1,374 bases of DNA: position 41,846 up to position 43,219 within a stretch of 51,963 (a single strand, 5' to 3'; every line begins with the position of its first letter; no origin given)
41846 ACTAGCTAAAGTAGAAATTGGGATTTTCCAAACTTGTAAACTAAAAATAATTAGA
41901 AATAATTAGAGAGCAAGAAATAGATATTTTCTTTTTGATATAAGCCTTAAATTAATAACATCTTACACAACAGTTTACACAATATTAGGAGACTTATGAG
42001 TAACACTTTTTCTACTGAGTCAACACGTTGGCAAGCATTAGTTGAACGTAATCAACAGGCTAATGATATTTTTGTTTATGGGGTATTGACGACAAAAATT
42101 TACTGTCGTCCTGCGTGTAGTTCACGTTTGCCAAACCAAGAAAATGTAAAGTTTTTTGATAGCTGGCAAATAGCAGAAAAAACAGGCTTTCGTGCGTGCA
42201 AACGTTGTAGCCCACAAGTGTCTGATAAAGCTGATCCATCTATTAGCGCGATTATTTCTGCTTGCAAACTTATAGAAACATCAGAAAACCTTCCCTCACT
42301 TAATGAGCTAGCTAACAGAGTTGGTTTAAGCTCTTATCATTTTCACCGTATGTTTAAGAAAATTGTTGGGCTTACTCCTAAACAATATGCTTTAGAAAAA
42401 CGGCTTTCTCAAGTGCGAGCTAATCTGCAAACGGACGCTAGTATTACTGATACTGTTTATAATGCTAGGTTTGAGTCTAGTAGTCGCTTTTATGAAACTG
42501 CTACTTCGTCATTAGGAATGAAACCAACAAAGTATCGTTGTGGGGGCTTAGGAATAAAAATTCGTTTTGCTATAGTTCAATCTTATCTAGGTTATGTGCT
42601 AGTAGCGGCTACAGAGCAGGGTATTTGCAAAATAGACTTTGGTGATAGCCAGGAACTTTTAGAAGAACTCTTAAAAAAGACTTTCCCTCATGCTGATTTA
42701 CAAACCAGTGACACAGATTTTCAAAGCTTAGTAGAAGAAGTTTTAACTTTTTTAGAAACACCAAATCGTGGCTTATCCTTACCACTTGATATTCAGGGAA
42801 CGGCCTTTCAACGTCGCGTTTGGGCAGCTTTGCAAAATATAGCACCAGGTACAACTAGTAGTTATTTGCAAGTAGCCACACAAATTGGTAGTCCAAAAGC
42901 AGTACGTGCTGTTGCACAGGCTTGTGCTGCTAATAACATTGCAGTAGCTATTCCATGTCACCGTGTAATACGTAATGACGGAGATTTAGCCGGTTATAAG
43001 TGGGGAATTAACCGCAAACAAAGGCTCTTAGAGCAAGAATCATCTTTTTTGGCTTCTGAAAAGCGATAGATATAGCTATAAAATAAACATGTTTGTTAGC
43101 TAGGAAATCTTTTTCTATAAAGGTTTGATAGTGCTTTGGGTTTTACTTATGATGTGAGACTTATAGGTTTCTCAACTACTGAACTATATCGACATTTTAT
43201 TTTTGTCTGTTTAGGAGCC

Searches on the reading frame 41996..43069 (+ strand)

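Call 24: search_protein_families(library=pfam, proteins=[window:41996-43069:+], max_evalue=0.01)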
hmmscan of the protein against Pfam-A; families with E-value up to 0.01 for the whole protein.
window:41996-43069:+ (357 aa): 5 families
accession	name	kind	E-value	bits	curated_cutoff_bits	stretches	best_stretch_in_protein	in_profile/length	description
PF01035.26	DNA_binding_1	-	1.3e-32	111.9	27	1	270-349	1-80/81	6-O-methylguanine DNA methyltransferase, DNA binding domain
PF02805.21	Ada_Zn_binding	-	1.5e-29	102.2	23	1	10-73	1-64/65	Metal binding domain of Ada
PF12833.13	HTH_18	-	1.2e-17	64.4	33.6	1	105-181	1-78/80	Helix-turn-helix domain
PF00165.29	HTH_AraC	-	9.2e-15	54.8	26.6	2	101-131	10-40/42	Bacterial regulatory helix-turn-helix proteins, AraC family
PF02870.21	Methyltransf_1N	-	1.7e-08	35.3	21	1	189-266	1-71/71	6-O-methylguanine DNA methyltransferase, ribonuclease-like domain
